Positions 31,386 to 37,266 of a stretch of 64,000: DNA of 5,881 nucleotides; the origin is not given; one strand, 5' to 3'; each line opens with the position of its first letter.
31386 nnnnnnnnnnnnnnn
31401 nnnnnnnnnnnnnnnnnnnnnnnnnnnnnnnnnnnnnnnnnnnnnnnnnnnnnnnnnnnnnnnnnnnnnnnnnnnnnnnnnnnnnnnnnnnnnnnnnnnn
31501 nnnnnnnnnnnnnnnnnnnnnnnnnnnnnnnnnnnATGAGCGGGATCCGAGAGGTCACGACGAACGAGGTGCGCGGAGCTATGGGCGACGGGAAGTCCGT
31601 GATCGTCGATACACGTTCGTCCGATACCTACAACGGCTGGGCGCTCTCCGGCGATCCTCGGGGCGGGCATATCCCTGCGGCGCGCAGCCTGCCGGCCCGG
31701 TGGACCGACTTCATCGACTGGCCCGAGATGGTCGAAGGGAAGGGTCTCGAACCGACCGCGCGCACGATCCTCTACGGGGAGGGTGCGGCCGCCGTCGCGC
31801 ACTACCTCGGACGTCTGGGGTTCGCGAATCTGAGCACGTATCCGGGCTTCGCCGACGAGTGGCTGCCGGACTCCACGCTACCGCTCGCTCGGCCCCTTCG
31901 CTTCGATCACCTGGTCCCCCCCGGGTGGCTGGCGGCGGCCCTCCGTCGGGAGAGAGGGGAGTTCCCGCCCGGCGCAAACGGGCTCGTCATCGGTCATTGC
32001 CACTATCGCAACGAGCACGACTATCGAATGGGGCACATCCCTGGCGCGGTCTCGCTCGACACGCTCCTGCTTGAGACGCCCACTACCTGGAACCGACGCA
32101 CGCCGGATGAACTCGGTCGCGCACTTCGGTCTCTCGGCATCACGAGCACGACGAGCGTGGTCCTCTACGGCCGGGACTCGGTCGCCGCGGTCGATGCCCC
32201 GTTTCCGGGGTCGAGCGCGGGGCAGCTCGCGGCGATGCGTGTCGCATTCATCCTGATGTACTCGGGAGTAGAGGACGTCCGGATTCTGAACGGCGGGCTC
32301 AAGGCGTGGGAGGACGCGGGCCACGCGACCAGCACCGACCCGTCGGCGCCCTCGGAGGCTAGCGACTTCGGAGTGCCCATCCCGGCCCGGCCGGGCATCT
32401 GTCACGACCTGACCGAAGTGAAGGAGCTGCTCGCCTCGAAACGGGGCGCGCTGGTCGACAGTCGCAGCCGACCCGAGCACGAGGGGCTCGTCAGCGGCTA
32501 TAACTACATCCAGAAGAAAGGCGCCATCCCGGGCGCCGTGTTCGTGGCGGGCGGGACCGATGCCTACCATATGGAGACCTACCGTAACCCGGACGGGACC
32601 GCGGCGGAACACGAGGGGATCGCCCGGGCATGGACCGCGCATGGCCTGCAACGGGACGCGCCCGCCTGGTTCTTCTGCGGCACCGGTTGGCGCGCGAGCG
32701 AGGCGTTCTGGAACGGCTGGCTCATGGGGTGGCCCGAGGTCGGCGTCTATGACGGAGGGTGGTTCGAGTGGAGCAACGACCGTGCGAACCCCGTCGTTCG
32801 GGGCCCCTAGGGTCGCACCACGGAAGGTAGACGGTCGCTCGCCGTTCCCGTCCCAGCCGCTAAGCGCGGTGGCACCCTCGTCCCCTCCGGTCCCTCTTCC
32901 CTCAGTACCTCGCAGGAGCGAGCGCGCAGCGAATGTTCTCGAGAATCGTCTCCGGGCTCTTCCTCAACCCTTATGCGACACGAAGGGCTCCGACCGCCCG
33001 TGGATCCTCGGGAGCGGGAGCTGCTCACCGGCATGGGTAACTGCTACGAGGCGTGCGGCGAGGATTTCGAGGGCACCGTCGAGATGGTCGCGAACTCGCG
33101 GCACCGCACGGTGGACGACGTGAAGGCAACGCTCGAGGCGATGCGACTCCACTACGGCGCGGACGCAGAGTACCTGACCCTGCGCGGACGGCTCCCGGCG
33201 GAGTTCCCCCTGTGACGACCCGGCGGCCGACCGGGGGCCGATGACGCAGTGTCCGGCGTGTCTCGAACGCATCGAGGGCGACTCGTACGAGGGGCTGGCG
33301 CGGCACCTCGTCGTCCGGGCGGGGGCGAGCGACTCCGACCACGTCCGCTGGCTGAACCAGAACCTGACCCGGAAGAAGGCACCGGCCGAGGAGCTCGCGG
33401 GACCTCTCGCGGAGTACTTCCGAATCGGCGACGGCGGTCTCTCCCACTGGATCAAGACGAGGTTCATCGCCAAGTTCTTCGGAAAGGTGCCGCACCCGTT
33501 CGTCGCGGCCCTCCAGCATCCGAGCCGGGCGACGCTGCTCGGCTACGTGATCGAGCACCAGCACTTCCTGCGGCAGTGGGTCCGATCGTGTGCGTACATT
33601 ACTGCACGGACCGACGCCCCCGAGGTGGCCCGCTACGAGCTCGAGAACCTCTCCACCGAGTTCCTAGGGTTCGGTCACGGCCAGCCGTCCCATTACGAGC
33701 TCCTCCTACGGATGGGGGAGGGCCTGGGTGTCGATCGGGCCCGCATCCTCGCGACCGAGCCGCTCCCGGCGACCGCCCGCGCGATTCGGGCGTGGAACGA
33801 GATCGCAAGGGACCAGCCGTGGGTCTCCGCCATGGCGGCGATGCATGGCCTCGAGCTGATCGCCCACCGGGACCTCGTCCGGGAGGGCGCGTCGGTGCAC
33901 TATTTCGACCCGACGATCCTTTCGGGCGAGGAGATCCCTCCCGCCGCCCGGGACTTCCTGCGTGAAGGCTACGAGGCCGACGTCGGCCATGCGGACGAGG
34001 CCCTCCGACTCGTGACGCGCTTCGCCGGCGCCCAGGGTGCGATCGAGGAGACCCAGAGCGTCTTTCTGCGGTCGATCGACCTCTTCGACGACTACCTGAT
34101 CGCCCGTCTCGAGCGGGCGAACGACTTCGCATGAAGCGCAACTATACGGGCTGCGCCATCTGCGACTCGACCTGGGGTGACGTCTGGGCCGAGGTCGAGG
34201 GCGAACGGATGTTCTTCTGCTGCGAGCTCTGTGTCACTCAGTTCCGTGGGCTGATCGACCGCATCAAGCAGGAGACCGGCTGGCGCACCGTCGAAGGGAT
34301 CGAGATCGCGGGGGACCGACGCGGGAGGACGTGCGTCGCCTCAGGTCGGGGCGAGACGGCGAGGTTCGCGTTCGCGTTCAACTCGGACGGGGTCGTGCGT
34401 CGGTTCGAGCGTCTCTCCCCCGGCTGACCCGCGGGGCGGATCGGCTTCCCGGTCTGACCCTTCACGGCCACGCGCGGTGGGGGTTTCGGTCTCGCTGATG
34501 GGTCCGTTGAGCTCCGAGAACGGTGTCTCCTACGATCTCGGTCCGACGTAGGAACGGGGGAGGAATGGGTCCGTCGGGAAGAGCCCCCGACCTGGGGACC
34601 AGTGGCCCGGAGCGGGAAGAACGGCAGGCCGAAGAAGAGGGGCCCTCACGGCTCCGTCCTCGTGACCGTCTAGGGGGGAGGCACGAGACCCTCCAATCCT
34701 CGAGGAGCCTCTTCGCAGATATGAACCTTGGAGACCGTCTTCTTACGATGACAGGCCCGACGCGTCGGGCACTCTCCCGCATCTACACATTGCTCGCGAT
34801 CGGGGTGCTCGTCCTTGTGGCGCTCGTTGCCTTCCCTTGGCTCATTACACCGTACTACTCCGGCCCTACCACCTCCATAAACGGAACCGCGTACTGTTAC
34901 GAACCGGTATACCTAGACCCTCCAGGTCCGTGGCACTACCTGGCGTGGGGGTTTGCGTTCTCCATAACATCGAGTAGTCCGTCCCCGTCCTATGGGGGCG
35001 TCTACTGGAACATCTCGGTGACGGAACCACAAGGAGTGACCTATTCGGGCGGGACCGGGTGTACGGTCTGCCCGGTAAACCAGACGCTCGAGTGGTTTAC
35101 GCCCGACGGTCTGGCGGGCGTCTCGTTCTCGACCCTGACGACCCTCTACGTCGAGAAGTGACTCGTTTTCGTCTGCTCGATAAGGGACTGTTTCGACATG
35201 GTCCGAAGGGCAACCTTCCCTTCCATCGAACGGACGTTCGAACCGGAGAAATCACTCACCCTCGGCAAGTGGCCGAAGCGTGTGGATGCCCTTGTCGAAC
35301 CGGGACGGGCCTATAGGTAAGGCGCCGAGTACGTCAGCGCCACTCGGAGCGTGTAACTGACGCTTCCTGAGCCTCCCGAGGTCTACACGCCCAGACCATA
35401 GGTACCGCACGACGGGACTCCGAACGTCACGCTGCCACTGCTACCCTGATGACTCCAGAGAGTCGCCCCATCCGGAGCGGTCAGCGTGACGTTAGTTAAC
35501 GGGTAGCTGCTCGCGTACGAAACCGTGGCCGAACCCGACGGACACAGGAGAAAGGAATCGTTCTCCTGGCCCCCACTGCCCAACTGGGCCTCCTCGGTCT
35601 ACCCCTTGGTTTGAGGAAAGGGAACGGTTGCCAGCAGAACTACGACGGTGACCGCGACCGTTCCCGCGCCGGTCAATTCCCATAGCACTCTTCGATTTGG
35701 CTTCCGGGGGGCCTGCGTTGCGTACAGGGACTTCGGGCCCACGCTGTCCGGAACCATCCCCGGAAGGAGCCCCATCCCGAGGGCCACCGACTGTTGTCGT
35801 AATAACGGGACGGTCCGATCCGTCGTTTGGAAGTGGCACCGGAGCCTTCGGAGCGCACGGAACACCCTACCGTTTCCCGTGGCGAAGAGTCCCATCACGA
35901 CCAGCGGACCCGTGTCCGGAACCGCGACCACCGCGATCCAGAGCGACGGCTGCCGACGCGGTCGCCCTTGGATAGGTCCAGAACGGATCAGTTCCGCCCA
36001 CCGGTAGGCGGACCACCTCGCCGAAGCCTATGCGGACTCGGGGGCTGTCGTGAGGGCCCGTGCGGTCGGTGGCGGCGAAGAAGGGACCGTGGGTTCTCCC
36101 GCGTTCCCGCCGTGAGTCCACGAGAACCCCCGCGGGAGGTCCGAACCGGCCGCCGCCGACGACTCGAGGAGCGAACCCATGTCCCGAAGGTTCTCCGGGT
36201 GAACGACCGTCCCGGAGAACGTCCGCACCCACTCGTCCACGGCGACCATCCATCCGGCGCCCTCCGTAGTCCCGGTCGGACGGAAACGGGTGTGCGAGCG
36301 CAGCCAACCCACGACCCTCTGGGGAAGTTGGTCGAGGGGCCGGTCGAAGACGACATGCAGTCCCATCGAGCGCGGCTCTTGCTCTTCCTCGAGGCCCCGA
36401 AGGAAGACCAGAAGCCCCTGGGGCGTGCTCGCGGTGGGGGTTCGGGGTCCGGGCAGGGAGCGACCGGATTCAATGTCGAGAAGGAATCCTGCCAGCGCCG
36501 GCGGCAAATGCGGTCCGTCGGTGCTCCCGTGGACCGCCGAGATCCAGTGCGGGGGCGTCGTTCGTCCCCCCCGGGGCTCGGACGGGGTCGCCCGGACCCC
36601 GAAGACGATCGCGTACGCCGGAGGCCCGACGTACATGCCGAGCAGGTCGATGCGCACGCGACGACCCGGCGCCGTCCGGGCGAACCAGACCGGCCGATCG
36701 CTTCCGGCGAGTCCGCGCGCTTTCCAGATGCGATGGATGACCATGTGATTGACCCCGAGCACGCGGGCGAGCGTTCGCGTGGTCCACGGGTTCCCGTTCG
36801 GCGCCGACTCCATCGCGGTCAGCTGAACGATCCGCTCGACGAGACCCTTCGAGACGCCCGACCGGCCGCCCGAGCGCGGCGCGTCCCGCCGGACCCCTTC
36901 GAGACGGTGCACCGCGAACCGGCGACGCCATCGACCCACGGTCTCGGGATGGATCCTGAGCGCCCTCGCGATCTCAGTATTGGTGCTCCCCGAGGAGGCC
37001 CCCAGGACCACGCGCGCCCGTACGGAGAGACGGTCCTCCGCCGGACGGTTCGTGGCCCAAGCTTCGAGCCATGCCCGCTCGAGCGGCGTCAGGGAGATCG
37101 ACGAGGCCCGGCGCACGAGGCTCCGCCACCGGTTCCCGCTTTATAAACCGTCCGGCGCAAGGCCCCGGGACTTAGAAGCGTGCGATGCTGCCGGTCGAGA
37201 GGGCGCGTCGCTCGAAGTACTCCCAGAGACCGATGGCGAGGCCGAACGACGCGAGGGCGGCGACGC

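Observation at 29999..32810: EanA-SufE-EanB: putative oxygen-independent ergothioneine cluster with a built-in sulfur-carrier gene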

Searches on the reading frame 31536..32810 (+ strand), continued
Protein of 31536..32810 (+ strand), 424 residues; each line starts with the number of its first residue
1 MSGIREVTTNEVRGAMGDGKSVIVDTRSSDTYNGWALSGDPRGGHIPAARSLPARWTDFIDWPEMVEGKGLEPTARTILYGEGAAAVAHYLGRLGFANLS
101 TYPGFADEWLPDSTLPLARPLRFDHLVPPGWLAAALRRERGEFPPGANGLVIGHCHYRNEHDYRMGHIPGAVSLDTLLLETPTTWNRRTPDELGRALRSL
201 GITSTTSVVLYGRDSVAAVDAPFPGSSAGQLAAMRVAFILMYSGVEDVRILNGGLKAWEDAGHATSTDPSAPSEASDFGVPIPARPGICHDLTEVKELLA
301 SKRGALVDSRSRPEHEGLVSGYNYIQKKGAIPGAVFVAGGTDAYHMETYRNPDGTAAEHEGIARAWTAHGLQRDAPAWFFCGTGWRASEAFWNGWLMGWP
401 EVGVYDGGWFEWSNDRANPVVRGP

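Call 80: search_protein_families(library=ncbifam, proteins=[L075:8290-9525:+, L022:8315-9529:+, L075:9521-9940:+, L035:7281-7745:+, L075:9942-11339:+, L075:7302-8288:+], max_evalue=1e-10)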
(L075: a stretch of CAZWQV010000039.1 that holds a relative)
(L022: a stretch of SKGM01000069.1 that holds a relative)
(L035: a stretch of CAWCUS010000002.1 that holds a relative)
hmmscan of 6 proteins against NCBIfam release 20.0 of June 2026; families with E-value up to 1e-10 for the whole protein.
L075:8290-9525:+ (411 aa): 22 families
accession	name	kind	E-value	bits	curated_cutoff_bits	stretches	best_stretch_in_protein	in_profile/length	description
TIGR01979.1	sufS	subfamily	4.3e-177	589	475.1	1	8-406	1-401/403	SufS family cysteine desulfurase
NF041166.1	f2_encap_cargo1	exception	1.2e-169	566.3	800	1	4-402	224-622/623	family 2A encapsulin nanocompartment cargo protein cysteine desulfurase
NF006791.0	PRK09295.1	equivalog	1.7e-155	518.1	661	1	5-405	3-403/406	cysteine desulfurase SufS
NF008126.0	PRK10874.1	equivalog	7.4e-121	404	607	1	5-405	4-397/401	cysteine desulfurase CsdA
TIGR03392.1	FeS_syn_CsdA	equivalog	4.4e-118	394.9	493.6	1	6-405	2-394/398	cysteine desulfurase CsdA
TIGR01977.1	am_tr_V_EF2568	hypoth_equivalog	3.6e-80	269.8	377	1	27-403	1-376/376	cysteine desulfurase family protein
TIGR01976.1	am_tr_V_VC1184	hypoth_equivalog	8.5e-71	239.3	352.35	1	6-398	2-399/401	cysteine desulfurase-like protein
NF040779.1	Sec_lyase_SclA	exception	9.9e-59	199.1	525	1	27-403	1-376/378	selenocysteine lyase SclA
TIGR03402.1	FeS_nifS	equivalog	2.5e-53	181.2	530.75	1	27-404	1-370/379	cysteine desulfurase NifS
NF010611.0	PRK14012.1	equivalog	1e-43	149.8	548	1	27-403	7-379/406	IscS subfamily cysteine desulfurase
TIGR03235.1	DNA_S_dndA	equivalog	1.6e-43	149.4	480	1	28-376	1-334/353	cysteine desulfurase DndA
TIGR02006.1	IscS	equivalog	2.8e-41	141.9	643.2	1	27-402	5-373/402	IscS subfamily cysteine desulfurase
TIGR03403.1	nifS_epsilon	equivalog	9.5e-36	123.4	587.7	1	27-404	1-373/382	NifS family cysteine desulfurase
NF002806.0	PRK02948.1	subfamily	1.7e-32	112.8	304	1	26-405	1-373/381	IscS subfamily cysteine desulfurase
TIGR04343.1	egtE_PLP_lyase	equivalog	7.9e-20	71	400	1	27-338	15-307/370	ergothioneine biosynthesis PLP-dependent enzyme EgtE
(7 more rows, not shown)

L022:8315-9529:+ (404 aa): 18 families
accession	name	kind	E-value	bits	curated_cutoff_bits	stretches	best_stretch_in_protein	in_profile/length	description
TIGR01979.1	sufS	subfamily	6.2e-162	539.1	475.1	1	6-402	2-401/403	SufS family cysteine desulfurase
NF041166.1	f2_encap_cargo1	exception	1.1e-159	533.4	800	1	2-398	225-622/623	family 2A encapsulin nanocompartment cargo protein cysteine desulfurase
NF006791.0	PRK09295.1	equivalog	2e-139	465.2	661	1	3-401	4-403/406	cysteine desulfurase SufS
NF008126.0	PRK10874.1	equivalog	7.8e-114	380.9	607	1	3-403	5-399/401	cysteine desulfurase CsdA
TIGR03392.1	FeS_syn_CsdA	equivalog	4.8e-111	371.7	493.6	1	4-403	3-396/398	cysteine desulfurase CsdA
TIGR01976.1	am_tr_V_VC1184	hypoth_equivalog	2e-75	254.6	352.35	1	2-394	1-399/401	cysteine desulfurase-like protein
TIGR01977.1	am_tr_V_EF2568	hypoth_equivalog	1.8e-72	244.5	377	1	24-397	1-374/376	cysteine desulfurase family protein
NF040779.1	Sec_lyase_SclA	exception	6.2e-52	176.8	525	1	24-398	1-375/378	selenocysteine lyase SclA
TIGR03402.1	FeS_nifS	equivalog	1e-44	152.8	530.75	1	24-401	1-371/379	cysteine desulfurase NifS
TIGR03235.1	DNA_S_dndA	equivalog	5.6e-37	127.8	480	1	25-363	1-325/353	cysteine desulfurase DndA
NF010611.0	PRK14012.1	equivalog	2.1e-34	119.1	548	1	24-338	7-306/406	IscS subfamily cysteine desulfurase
TIGR03403.1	nifS_epsilon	equivalog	1.4e-33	116.3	587.7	1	24-402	1-375/382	NifS family cysteine desulfurase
TIGR02006.1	IscS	equivalog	1.8e-32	112.9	643.2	1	24-264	5-242/402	IscS subfamily cysteine desulfurase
NF002806.0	PRK02948.1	subfamily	3.8e-23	82.1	304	1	23-235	1-211/381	IscS subfamily cysteine desulfurase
TIGR04343.1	egtE_PLP_lyase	equivalog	7.2e-20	71.1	400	1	24-321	15-294/370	ergothioneine biosynthesis PLP-dependent enzyme EgtE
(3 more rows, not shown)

L075:9521-9940:+ (140 aa): 3 families
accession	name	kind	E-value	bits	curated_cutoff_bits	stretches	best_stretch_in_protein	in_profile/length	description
NF006792.0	PRK09296.1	equivalog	1.8e-30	105.6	160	1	8-134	7-135/138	cysteine desulfuration protein SufE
TIGR03391.1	FeS_syn_CsdE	equivalog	3.1e-24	85.5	136.4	1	8-131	12-137/139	cysteine desulfurase sulfur acceptor subunit CsdE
NF011594.0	PRK15019.1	equivalog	3e-16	60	252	1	8-126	17-137/147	cysteine desulfurase sulfur acceptor subunit CsdE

L035:7281-7745:+ (155 aa): 3 families
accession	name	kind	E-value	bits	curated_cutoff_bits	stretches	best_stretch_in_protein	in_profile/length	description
NF006792.0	PRK09296.1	equivalog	1.1e-19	70.6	160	1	38-149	23-136/138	cysteine desulfuration protein SufE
TIGR03391.1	FeS_syn_CsdE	equivalog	6.9e-17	61.7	136.4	1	27-145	17-137/139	cysteine desulfurase sulfur acceptor subunit CsdE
NF011594.0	PRK15019.1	equivalog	8.9e-14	52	252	1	30-143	25-140/147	cysteine desulfurase sulfur acceptor subunit CsdE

L075:9942-11339:+ (466 aa): 36 families (the best 25 are shown)
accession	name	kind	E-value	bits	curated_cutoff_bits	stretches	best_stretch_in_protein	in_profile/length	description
NF004947.0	PRK06292.2-5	equivalog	3.4e-178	593.4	592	1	10-465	1-461/474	dihydrolipoyl dehydrogenase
NF004946.0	PRK06292.2-4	subfamily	1.6e-142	475.7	634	1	10-462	1-470/487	dihydrolipoyl dehydrogenase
NF005884.0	PRK07846.1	equivalog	5.1e-126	421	501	1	10-457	1-446/454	mycothione reductase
TIGR03452.1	mycothione_red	equivalog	3.2e-118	395.5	635.65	1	11-455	1-445/452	mycothione reductase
TIGR01350.1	lipoamide_DH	equivalog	3.2e-111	372.3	408.8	1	12-457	1-449/461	dihydrolipoyl dehydrogenase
TIGR02053.1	MerA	equivalog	2e-105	353.5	454.45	1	13-454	1-445/465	mercury(II) reductase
NF004992.0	PRK06370.1-4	equivalog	7.5e-98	327.9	629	1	10-464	2-457/459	FAD-containing oxidoreductase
NF004944.0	PRK06292.2-2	equivalog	1.7e-97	326.9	619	1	10-460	1-450/460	dihydrolipoyl dehydrogenase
NF004991.0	PRK06370.1-3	subfamily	3.5e-90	303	620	1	11-457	34-482/509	FAD-containing oxidoreductase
NF004776.0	PRK06116.1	equivalog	3.1e-87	293.4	480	1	10-453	2-444/450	glutathione-disulfide reductase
NF004990.0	PRK06370.1-1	equivalog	1.3e-83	281.2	842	1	11-463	3-456/459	FAD-containing oxidoreductase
NF004943.0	PRK06292.2-1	equivalog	2.1e-82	277.4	432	1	10-458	1-451/456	dihydrolipoyl dehydrogenase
NF004945.0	PRK06292.2-3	equivalog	5.4e-77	259.6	494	1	10-455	1-445/457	dihydrolipoyl dehydrogenase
TIGR01424.1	gluta_reduc_2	equivalog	1.7e-76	257.6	606.05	1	13-453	3-440/446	glutathione-disulfide reductase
NF003585.0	PRK05249.1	equivalog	1.2e-74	251.6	465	1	10-453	4-448/464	Si-specific NAD(P)(+) transhydrogenase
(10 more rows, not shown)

L075:7302-8288:+ (328 aa): 2 families
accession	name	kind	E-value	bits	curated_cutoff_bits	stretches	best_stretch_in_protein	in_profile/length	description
TIGR03438.1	egtD_ergothio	equivalog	3.9e-102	341.5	290.9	1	23-323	2-299/301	L-histidine N(alpha)-methyltransferase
TIGR03439.1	methyl_EasF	subfamily_domain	1.9e-53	181.4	205.55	1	18-320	8-317/321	EasF family methyltransferase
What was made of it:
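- SufS and EgtD in L075 and L022 were confirmed with NCBIfam (TIGR01979 589 and 539 bits; cut-off 475) (call 80).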

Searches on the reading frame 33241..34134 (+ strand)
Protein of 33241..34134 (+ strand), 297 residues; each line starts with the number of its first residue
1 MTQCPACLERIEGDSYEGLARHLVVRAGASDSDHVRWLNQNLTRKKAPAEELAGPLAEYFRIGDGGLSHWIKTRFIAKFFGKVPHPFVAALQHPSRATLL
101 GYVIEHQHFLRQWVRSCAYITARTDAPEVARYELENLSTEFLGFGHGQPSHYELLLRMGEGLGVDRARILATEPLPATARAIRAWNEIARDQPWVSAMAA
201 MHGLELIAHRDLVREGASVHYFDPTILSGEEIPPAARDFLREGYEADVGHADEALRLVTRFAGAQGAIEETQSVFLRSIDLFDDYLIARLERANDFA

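Call 3: search_protein_families(library=pfam, proteins=[window:33241-34134:+])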
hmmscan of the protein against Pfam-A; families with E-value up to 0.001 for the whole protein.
window:33241-34134:+ (297 aa): 4 families
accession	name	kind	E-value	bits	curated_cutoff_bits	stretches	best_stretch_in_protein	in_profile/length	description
PF03070.21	TENA_THI-4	-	1.1e-34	120.6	22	1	71-290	2-207/210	TENA/THI-4/PQQC family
PF14518.11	Haem_oxygenas_2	-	2.1e-16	60.7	28.9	1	102-270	3-164/177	Iron-containing redox enzyme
PF16293.11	zf-C2H2_9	-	1.1e-13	51.3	29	1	1-61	1-59/59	C2H2 type zinc-finger (1 copy)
PF19126.5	DUF5810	-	9.9e-05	22.8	26.9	1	3-53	4-53/66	Family of unknown function (DUF5810)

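Call 4: search_protein_families(library=ncbifam, proteins=[window:33241-34134:+])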
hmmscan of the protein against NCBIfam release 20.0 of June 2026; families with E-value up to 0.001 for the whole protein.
window:33241-34134:+ (297 aa): 1 family
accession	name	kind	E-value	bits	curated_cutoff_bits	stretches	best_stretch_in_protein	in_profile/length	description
TIGR04305.1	fol_rel_CADD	subfamily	1.7e-06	27.8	200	1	95-205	29-134/212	CADD family putative folate metabolism protein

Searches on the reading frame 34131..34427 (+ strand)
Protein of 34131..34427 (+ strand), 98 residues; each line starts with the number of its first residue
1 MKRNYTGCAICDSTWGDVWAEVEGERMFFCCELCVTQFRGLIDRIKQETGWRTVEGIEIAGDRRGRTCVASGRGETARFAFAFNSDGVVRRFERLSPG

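Call 3: search_protein_families(library=pfam, proteins=[window:34131-34427:+])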
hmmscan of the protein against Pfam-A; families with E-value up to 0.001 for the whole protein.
window:34131-34427:+ (98 aa): 2 families
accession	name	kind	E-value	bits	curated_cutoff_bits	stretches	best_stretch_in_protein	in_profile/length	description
PF11494.13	Ta0938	-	3.2e-29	101.6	27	1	6-93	2-90/92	Ta0938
PF24273.1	TRASH_HVO_1752_C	-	0.00074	20.1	27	0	8-47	4-45/47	HVO_1752, C-terminal TRASH domain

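Call 4: search_protein_families(library=ncbifam, proteins=[window:34131-34427:+])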
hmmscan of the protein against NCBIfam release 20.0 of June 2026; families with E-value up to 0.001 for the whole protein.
window:34131-34427:+ (98 aa): 0 families

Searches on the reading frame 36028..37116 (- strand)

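Call 39: search_protein_families(library=pfam, proteins=[window:36028-37116:-], max_evalue=0.00001)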
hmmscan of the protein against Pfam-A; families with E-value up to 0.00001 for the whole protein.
window:36028-37116:- (362 aa): 4 families
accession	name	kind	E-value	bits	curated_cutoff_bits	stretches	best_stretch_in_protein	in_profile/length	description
PF13384.12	HTH_23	-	3.3e-10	39.9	24.6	1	29-75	3-49/50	Homeodomain-like domain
PF13565.12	HTH_32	-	4.5e-10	40.4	33.7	1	59-131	1-73/73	Homeodomain-like domain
PF13551.12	HTH_29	-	3.4e-09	37.1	28.1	1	33-86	1-54/64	Winged helix-turn helix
PF13518.12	HTH_28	-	7.9e-07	29.5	25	1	33-81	2-49/52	Helix-turn-helix domain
